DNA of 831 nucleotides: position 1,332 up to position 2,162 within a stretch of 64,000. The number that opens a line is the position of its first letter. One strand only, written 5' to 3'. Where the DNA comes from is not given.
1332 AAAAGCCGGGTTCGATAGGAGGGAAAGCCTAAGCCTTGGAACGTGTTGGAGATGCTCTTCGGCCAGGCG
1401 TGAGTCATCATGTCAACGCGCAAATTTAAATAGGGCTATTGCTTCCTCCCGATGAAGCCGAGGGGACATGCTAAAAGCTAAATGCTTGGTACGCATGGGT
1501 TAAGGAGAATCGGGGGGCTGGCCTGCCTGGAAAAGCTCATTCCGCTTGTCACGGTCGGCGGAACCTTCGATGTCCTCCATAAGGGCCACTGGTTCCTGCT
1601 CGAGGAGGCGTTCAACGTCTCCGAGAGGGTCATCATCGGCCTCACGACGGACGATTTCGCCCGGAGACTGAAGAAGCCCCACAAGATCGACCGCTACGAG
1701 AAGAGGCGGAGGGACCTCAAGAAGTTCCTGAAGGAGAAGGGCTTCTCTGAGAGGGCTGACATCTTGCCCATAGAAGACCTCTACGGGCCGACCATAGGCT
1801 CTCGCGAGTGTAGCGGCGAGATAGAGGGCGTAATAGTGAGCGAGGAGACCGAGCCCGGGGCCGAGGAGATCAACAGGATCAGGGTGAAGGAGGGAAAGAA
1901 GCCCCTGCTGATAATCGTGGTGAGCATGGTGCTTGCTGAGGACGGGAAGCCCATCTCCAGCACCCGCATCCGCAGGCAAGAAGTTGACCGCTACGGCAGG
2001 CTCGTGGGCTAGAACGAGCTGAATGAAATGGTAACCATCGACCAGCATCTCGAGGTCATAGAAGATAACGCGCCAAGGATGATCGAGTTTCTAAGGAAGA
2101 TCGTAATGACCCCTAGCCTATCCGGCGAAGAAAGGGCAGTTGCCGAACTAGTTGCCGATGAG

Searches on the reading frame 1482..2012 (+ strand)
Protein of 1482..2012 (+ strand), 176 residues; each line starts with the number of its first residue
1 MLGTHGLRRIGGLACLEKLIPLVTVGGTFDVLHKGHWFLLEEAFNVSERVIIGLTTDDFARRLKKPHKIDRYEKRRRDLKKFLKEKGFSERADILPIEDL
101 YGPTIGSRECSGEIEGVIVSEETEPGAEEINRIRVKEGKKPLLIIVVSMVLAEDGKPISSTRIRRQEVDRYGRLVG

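Call 38: search_protein_families(library=pfam, proteins=[window:1482-2012:+], max_evalue=0.000001)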
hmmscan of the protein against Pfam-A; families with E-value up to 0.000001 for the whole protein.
window:1482-2012:+ (176 aa): 1 family
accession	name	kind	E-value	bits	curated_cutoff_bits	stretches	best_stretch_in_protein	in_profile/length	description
PF01467.32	CTP_transf_like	-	2.2e-13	51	21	1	25-165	2-132/133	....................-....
